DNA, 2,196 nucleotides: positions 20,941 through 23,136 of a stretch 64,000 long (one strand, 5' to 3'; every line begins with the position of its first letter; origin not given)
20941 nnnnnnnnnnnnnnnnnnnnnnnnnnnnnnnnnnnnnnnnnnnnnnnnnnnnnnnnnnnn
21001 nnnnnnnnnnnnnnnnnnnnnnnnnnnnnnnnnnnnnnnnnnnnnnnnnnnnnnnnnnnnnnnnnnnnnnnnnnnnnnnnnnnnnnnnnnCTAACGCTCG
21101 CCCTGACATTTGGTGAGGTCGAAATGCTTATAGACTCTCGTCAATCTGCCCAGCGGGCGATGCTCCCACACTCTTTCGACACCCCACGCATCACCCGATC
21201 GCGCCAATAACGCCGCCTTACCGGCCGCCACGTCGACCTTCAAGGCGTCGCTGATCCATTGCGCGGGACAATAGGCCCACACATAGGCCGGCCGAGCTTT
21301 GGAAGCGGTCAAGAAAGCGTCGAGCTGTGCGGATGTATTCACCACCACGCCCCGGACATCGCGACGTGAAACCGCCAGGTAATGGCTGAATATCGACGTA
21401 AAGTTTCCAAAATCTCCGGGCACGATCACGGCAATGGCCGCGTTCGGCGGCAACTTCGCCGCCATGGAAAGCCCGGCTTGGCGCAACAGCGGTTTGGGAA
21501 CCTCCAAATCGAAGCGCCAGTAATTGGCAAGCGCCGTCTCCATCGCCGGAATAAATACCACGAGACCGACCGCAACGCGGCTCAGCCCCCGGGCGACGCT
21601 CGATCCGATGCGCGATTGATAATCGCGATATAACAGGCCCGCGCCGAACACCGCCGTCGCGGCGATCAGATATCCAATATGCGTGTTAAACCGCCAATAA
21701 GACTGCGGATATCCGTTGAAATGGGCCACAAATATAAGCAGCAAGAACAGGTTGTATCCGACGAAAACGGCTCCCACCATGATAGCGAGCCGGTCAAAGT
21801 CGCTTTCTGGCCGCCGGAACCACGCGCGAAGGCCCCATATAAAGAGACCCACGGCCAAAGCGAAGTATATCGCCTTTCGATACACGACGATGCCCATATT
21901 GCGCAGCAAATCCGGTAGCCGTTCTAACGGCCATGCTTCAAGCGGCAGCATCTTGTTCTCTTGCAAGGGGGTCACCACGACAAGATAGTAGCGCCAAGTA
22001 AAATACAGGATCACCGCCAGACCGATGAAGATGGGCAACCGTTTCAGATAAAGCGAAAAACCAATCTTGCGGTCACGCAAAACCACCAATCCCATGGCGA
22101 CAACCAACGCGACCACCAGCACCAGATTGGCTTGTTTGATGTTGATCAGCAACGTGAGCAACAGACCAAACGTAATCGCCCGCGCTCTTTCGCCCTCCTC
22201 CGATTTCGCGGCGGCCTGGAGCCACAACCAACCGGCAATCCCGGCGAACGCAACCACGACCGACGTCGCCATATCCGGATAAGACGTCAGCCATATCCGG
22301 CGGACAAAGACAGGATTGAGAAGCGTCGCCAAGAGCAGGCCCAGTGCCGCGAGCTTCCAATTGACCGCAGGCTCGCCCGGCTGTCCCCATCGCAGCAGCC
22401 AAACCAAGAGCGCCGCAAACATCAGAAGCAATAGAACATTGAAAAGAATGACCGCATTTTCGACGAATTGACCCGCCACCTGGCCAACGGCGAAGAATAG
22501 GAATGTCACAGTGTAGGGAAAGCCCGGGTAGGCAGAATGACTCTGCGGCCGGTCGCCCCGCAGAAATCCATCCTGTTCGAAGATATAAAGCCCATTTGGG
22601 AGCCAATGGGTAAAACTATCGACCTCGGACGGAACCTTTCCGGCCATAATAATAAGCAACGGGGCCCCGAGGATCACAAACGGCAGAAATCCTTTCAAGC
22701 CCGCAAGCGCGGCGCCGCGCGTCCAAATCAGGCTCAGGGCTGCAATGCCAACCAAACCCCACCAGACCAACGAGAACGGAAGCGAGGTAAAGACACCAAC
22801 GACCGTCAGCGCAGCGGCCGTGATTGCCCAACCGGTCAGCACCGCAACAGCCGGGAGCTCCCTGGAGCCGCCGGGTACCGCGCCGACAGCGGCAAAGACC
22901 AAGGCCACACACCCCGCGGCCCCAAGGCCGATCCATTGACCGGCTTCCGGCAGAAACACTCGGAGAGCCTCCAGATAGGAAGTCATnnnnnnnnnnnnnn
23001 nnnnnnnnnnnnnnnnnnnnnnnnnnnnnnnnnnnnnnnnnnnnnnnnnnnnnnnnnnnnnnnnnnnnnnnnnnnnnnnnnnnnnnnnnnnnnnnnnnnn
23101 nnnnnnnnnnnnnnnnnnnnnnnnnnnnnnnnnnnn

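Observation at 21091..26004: Polyprenyl-phosphate D-arabinofuranose-type donor pathway plus membrane transferase, wedged between lptF and lptG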

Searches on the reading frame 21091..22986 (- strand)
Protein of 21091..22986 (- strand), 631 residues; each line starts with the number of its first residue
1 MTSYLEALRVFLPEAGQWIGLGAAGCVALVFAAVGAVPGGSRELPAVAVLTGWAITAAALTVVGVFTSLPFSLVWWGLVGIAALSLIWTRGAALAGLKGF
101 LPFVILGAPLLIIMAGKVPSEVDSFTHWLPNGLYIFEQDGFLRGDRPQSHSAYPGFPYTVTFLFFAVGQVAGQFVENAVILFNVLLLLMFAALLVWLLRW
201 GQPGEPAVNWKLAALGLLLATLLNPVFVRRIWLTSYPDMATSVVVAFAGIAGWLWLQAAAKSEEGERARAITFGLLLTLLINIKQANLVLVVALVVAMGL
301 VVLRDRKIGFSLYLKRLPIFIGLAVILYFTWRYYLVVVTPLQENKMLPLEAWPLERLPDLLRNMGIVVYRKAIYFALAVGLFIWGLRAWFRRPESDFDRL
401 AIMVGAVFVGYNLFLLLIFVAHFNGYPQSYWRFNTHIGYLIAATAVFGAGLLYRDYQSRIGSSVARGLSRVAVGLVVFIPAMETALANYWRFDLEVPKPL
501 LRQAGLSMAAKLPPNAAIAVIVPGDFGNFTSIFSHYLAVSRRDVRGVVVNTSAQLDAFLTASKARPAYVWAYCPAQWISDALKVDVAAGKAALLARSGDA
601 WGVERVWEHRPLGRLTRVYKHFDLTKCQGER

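Call 3: search_protein_families(library=pfam, proteins=[window:21091-22986:-], max_evalue=0.01)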
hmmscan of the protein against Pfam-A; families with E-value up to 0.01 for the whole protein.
window:21091-22986:- (631 aa): 0 families

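Call 4: search_protein_families(library=ncbifam, proteins=[window:21091-22986:-], max_evalue=0.01)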
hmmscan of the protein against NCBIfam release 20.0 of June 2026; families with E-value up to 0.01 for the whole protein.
window:21091-22986:- (631 aa): 0 families

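Call 5: find_homologous_proteins(query=window:21091-22986:-, max_evalue=0.001)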
Query window:21091-22986:- (631 aa): 42 proteins with E <= 0.001 among 8000 candidates.
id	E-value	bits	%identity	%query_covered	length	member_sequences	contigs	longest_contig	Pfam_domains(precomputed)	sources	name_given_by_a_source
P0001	0.0e+0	1313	93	100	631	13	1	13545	-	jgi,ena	jgi:hypothetical protein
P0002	9.7e-256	868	63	99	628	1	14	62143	-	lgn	-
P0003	3.3e-249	847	60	98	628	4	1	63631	-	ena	-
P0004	8.1e-249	845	60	98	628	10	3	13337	-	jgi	jgi:hypothetical protein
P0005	6.5e-246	836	59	98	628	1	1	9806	-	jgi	jgi:hypothetical protein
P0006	8.5e-246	835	60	99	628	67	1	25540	-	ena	-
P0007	4.6e-245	833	60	98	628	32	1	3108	-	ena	-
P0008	5.0e-243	826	60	98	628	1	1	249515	-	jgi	-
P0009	2.3e-238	811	60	98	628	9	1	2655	-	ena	-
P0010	8.3e-237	806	57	98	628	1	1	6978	-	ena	-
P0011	1.6e-235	801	58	99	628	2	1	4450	-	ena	-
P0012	3.4e-235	800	59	98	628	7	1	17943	-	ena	-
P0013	1.6e-230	785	58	98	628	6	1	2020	-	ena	-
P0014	4.3e-230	783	56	99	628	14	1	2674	-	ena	-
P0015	1.5e-225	768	54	99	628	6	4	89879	-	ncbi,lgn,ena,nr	ncbi:MAG: hypothetical protein CMP14_08685 [Rickettsiales bacterium]|nr:hypothetical protein [Ricket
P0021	1.1e-164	567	46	99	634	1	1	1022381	-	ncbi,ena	-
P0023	1.9e-144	501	43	99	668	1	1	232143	-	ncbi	-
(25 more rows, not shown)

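Call 15: find_related_loci(query=A1, collection=genome_contigs, flank=10000)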
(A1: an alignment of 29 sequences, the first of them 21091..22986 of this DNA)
Query A1 (631 aa) in genome_contigs; peptide patterns used: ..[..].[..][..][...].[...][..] (x = any residue, [..] = any of these).
115 stretches matched a pattern; 112 encode a relative of the query (tblastn E <= 1e-3); the best 80 are kept; 80 distinct loci.
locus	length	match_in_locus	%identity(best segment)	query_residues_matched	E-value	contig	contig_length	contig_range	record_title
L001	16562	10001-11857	61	11-629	0e+0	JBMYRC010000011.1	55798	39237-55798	MAG: Alphaproteobacteria bacterium isolate ME_XS_2303_bin_69 ME_XS_2303_bin_69_10, whole genome shotgun sequence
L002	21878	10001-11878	53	5-630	0e+0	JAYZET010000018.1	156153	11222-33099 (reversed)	MAG: Pseudomonadota bacterium isolate XB_MAG149 DB_MAG149_0018, whole genome shotgun sequence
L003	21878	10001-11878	54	5-630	0e+0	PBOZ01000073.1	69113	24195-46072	MAG: Rickettsiales bacterium isolate RS378 TaraRedSea_contig_57568, whole genome shotgun sequence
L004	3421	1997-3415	62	11-483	7e-178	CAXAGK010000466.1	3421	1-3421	MAG TPA_asm: uncultured Rickettsiales bacterium isolate ERR3525245_concoct_9 genome assembly, contig: ERZ22156890.32741,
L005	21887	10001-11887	45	8-628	5e-147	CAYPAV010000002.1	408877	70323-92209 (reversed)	MAG TPA_asm: uncultured Rhodospirillaceae bacterium isolate SRP200020_co5_212 genome assembly, contig: NODE_4_length_408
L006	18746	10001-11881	60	5-631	0e+0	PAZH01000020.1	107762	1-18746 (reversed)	MAG: Rhodospirillaceae bacterium isolate SP8 140688, whole genome shotgun sequence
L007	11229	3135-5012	39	5-627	5e-91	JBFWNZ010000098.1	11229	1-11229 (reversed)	MAG: Alphaproteobacteria bacterium isolate CA_2019_TPBF_124 NODE_24386_length_11229_cov_3.859845_TPBF, whole genome shot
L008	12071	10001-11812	33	11-609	6e-89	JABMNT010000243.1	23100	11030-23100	MAG: Rhodospirillales bacterium isolate bin.668 k141_5987790, whole genome shotgun sequence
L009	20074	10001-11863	35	1-611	1e-87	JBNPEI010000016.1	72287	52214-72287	MAG: Rhodospirillales bacterium isolate fr_S2C249 S2CNODE_163_length_72287_cov_15_791865, whole genome shotgun sequence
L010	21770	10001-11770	34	32-611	3e-84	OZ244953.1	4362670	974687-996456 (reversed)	MAG: Rhodospirillales bacterium isolate 29706eec-3215-49e9-b6be-e243b0adebf5 genome assembly, chromosome: 1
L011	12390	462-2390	34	1-631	2e-83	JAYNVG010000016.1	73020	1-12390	MAG: Thalassospiraceae bacterium isolate 139561_S162_metabat_bins_2.tsv.241 NODE_292_length_73020_cov_10.670801, whole g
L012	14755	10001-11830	32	1-609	2e-81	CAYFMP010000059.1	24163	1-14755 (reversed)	MAG TPA_asm: uncultured Thalassospiraceae bacterium isolate ERP019367_co2_114 genome assembly, contig: NODE_1523_length_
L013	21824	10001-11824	32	3-609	5e-81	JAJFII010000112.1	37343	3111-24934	MAG: Rhodospirillales bacterium isolate OFTM193 OFTM193_111, whole genome shotgun sequence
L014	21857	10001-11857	30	8-611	5e-80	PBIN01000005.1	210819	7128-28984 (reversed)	MAG: Rhodospirillaceae bacterium isolate SP3 MHASMcontig_2440451, whole genome shotgun sequence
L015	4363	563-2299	33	35-609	7e-80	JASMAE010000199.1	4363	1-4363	MAG: Rhodospirillales bacterium isolate ETNP2_MAG_87 c_000001087092, whole genome shotgun sequence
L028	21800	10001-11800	32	17-612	4e-71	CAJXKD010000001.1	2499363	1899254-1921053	MAG TPA_asm: uncultured Rhodospirillales bacterium isolate SRR6201692_bin.10_MetaBAT_v2.12.1_MAG genome assembly, contig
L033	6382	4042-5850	31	11-609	5e-65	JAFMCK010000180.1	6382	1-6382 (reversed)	MAG: Rhodospirillales bacterium isolate CPBay_Spr15L08_80 NODE_7452_length_6382_cov_4.790106, whole genome shotgun seque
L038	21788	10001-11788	32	25-614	1e-63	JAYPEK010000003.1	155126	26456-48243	MAG: Rhodospirillaceae bacterium isolate 139580_S181_maxbin_bins.tsv.117 NODE_46_length_155126_cov_13.221092, whole geno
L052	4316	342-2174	28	1-608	2e-57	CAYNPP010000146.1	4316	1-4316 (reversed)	MAG TPA_asm: uncultured bacterium isolate SRP092796_co6_471 genome assembly, contig: NODE_48911_length_4316_cov_5.539075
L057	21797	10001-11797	34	6-611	2e-68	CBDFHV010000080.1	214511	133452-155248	MAG: Rhodospirillales bacterium isolate fdb9ddf0-d161-4023-a233-fb38a48c8877 genome assembly, contig: contig_80, whole g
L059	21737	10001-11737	32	18-611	1e-51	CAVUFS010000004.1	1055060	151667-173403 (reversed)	MAG: uncultured Alphaproteobacteria bacterium isolate MFD04967.bin.1.129 genome assembly, contig: contig_19373, whole ge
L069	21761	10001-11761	33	6-609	1e-42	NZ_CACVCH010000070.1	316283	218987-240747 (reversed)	Magnetospirillum sp. SS-4, whole genome shotgun sequence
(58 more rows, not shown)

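Call 21: search_protein_families(library=pfam, proteins=[L069:11856-12779:+, L059:8364-9953:+, L057:4437-6074:+, L028:6513-7322:+, L052:2749-4272:-, L033:1875-3836:-, L038:6572-7876:-], max_evalue=0.001)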
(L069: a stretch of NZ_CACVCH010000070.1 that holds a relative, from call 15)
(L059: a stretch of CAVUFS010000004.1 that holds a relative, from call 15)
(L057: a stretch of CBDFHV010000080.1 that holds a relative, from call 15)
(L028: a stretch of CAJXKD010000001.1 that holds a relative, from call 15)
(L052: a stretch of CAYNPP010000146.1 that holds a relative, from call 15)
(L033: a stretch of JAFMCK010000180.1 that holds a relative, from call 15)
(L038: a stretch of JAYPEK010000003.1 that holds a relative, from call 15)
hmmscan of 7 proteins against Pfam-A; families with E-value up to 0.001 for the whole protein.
L069:11856-12779:+ (307 aa): 2 families
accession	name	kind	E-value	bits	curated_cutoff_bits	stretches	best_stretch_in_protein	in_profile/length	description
PF00535.33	Glycos_transf_2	-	1.1e-16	61.6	23.3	1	5-127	2-131/168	Glycosyl transferase family 2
PF13641.12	Glyco_tranf_2_3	-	2.4e-07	31.5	27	1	3-119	3-130/230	Glycosyltransferase like family 2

L059:8364-9953:+ (529 aa): 0 families

L057:4437-6074:+ (545 aa): 1 family
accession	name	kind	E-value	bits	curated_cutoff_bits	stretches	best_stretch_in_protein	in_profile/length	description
PF13231.12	PMT_2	-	4.6e-09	37.1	26.1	1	67-198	1-127/160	Dolichyl-phosphate-mannose-protein mannosyltransferase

L028:6513-7322:+ (269 aa): 1 family
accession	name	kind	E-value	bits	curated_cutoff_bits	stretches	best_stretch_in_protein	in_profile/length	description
PF09335.16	VTT_dom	-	4.5e-18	66.3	33.9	1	106-222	1-122/123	VTT domain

L052:2749-4272:- (507 aa): 2 families
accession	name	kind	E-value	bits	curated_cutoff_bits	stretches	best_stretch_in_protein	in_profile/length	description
PF04055.27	Radical_SAM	-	9.6e-18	65.3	29.5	1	222-384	4-166/166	Radical SAM superfamily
PF02310.24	B12-binding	-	2.8e-14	53.4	32.1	1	23-148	11-120/121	B12 binding domain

L033:1875-3836:- (653 aa): 2 families
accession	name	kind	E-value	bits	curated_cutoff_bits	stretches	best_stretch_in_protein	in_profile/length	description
PF13522.11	GATase_6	-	3.2e-11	43.8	27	1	94-219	12-130/130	Glutamine amidotransferase domain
PF13537.11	GATase_7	-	4.4e-09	36.9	25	1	100-223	3-121/123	Glutamine amidotransferase domain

L038:6572-7876:- (434 aa): 1 family
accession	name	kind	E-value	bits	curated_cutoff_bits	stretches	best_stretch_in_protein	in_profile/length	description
PF01554.23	MatE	-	4.7e-07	30.1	24.9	1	242-387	14-160/161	MatE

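Call 22: predict_structure(alignment_id=A1)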
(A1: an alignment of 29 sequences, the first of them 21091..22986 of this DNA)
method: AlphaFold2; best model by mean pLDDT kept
length: 631 residues; sequences in the alignment: 29
mean_pLDDT: 90.2   pTM: 0.92
mean pLDDT of the five models: 90.2, 88.7, 88.5, 88.4, 88.3
residues with pLDDT >= 90: 421; 70-90: 183; 50-70: 24; < 50: 3
segments of 3 or more residues with pLDDT < 50: none
pLDDT, mean of each block of 10 residues (from residue 1): 69 91 97 85 87 96 95 98 91 81 95 92 88 94 89 81 96 95 95 94 70 94 73 74 97 97 94 97 92 98 95 97 96 90 85 95 93 94 98 96 98 95 87 91 96 90 89 93 89 89 94 93 86 89 86 92 91 88 89 91 92 74 73 37
secondary structure, 60 per line:
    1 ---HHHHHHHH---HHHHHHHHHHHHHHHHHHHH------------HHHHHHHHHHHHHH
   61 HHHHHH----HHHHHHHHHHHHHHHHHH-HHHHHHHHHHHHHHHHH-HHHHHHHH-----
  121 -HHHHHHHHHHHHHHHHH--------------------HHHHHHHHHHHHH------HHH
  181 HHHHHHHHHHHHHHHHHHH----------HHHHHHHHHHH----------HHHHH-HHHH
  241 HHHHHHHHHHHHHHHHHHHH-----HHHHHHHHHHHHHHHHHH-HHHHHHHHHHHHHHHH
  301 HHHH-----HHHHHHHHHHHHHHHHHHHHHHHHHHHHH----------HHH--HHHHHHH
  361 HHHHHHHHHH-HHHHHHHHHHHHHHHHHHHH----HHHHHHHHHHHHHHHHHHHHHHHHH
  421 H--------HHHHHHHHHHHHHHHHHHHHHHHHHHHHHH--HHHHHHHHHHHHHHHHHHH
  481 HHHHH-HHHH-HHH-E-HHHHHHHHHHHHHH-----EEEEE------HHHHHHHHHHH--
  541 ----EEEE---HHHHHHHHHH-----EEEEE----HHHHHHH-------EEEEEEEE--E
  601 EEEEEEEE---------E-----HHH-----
elements in order: H4-11 H15-34 H47-66 H71-88 H90-106 H108-115 H122-138 H159-171 H178-199 H210-220 H231-235 H237-260 H266-283 H285-304 H310-338 H354-370 H372-391 H396-421 H430-459 H462-485 H487-490 H498-511 E517-521 H528-538 E545-548 H552-561 E567-571 H576-582 E590-597 E600-608

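Call 25: fold_search(model_id=the predicted structure, library=pdb)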
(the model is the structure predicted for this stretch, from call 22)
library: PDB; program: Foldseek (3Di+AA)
matches with E <= 10: 460; with E <= 0.001: 3
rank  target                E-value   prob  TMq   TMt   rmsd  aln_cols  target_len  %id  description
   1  8if8_B                7.2e-06  1.00  0.43  0.44  15.1       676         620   14  Arabinosyltransferase AftA (released 2023-05-31)
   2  3waj                  1.8e-04  1.00  0.40  0.33  12.7       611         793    9  Crystal structure of the Archaeoglobus fulgidus oligosaccharyltransferase (O29867_ARCFU) complex with Zn and sulfate (released 2013-10-30)
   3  8agc_A                2.7e-04  1.00  0.39  0.36  12.7       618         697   12  Structure of yeast oligosaccharylransferase complex with lipid-linked oligosaccharide and non-acceptor peptide bound (released 2022-12-07)
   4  7zlh_A                1.5e-03  0.89  0.21  0.20  17.8       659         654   10  Cryo-EM structure of C-mannosyltransferase CeDPY19, in apo state, bound to CMT2-Fab and anti-Fab nanobody (released 2023-01-11)
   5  9i5k_A                2.3e-03  1.00  0.36  0.43  10.4       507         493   14  Structure of the Chaetomium thermophilum Pmt4 homodimer (C2 symmetry) (released 2025-12-24)
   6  9s6r_A                1.6e-02  1.00  0.30  0.45  10.4       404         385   14  Ternary cryo-EM structure of yeast ALG3 with Dol25-PP-GlcNAc2Man5, Dol25-P-Man, and Fab (released 2026-03-18)
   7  9dlh                  2.1e-02  0.99  0.36  0.37   9.2       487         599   14  donor substrate analog-bound AftB (released 2025-06-25)
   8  6p25_B                3.3e-02  1.00  0.27  0.25   6.1       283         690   14  Structure of S. cerevisiae protein O-mannosyltransferase Pmt1-Pmt2 complex bound to the sugar donor and a peptide acce (released 2019-07-10)
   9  9okf                  3.6e-02  0.14  0.10  0.12  23.4       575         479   12  Cryo-EM structure of human SV2A in the apo state (released 2025-12-10)
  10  9i5l_A                4.1e-02  0.99  0.25  0.23   6.7       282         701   14  Structure of the Chaetomium thermophilum Pmt4 homodimer (C1 symmetry) (released 2025-12-24)
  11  9e6i_B                4.3e-02  1.00  0.27  0.24   6.0       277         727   15  Cryo-EM structure of Saccharomyces cerevisiae Pmt4-Ccw5 complex (released 2025-10-15)
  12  9e61_A                4.5e-02  1.00  0.27  0.24   6.0       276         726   14  Cryo-EM structure of Saccharomyces cerevisiae Pmt4 apo form (released 2025-10-15)
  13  9e61_B                4.5e-02  1.00  0.27  0.24   6.0       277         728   15  Cryo-EM structure of Saccharomyces cerevisiae Pmt4 apo form (released 2025-10-15)
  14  8b21_B                4.5e-02  0.18  0.12  0.11  25.2       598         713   12  Time-resolved structure of K+-dependent Na+-PPase from Thermotoga maritima 0-60-seconds post reaction initiation with  (released 2024-01-17)
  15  8b24_B                4.9e-02  0.16  0.12  0.11  26.2       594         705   11  Time-resolved structure of K+-dependent Na+-PPase from Thermotoga maritima 3600-seconds post reaction initiation with  (released 2024-01-17)
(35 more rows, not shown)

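Call 39: search_protein_families(library=pfam, proteins=[L005:8775-9914:-], max_evalue=0.01)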
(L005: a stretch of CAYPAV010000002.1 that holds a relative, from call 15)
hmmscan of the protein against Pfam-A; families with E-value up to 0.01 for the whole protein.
L005:8775-9914:- (379 aa): 1 family
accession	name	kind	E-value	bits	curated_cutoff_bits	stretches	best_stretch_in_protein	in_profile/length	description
PF03385.23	STELLO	-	3.6e-11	42.9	27.8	1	273-378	1-105/387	STELLO glycosyltransferases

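Call 40: search_protein_families(library=ncbifam, proteins=[L069:11856-12779:+, L057:4437-6074:+, L028:6513-7322:+, L059:8364-9953:+, L005:8775-9914:-], max_evalue=0.001)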
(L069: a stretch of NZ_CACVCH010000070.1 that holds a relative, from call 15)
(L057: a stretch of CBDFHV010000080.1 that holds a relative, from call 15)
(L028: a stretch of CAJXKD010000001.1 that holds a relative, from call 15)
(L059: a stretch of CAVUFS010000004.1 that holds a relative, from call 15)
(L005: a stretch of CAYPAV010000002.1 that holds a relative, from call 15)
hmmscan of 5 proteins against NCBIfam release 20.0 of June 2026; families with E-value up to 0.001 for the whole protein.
L069:11856-12779:+ (307 aa): 10 families
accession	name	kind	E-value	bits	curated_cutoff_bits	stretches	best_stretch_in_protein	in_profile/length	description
TIGR04182.1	glyco_TIGR04182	equivalog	7.2e-62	209.4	325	1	3-294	2-290/293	S-layer glycoprotein N-glycosyltransferase AglJ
NF041391.1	DPhHxTase_Halo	equivalog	1.5e-22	79.7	375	1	9-224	3-213/213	dolichyl-phosphate hexose transferase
NF058614.1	PPMAGASynPpgS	equivalog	2.5e-16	59.8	370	1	5-187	4-191/226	polyprenyl-phospho-N-acetylgalactosaminyl synthase PpgS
NF010496.0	PRK13915.1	equivalog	3.5e-11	42.7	262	1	2-102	32-146/307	glucosyl-3-phosphoglycerate synthase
NF007986.1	PRK10714.1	equivalog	1.3e-08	34.2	529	1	2-249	7-254/316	undecaprenyl-phosphate 4-deoxy-4-formamido-L-arabinose transferase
TIGR04283.1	glyco_like_mftF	equivalog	8.9e-08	32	182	1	3-141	1-138/221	TIGR04283 family arsenosugar biosynthesis glycosyltransferase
TIGR03937.1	PgaC_IcaA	equivalog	1.3e-06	27.6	422.3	1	2-102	46-153/407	poly-beta-1,6-N-acetyl-D-glucosamine synthase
NF047588.1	GlcsyltransPgfSStrep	equivalog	2.7e-06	26.8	500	1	1-164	1-170/308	glycosyltransferase PgfS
NF053846.1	glyco_with_XrtP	equivalog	1.4e-05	24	520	1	5-50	45-90/440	XrtP-associated glycosyltransferase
NF041865.1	EpsU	equivalog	0.00018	20.6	700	1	2-87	40-135/394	exopolysaccharide biosynthesis GT2 family glycosyltransferase EpsU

L057:4437-6074:+ (545 aa): 1 family
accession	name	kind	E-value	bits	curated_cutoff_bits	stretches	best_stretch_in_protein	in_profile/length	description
NF009784.2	PRK13279.1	equivalog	2e-28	99.3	567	1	17-372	10-361/539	lipid IV(A) 4-amino-4-deoxy-L-arabinosyltransferase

L028:6513-7322:+ (269 aa): 0 families

L059:8364-9953:+ (529 aa): 0 families

L005:8775-9914:- (379 aa): 0 families

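Call 43: search_solved_structures(query=A1, max_evalue=10, show_alignments=2)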
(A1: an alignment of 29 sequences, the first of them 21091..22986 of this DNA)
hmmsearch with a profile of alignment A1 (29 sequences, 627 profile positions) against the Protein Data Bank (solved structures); distinct sequences matched with E-value up to 10: 1.
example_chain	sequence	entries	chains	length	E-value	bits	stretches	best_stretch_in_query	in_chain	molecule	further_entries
4p37_A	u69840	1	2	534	3.2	9.2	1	404-451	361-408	Putative poly(A) polymerase catalytic subunit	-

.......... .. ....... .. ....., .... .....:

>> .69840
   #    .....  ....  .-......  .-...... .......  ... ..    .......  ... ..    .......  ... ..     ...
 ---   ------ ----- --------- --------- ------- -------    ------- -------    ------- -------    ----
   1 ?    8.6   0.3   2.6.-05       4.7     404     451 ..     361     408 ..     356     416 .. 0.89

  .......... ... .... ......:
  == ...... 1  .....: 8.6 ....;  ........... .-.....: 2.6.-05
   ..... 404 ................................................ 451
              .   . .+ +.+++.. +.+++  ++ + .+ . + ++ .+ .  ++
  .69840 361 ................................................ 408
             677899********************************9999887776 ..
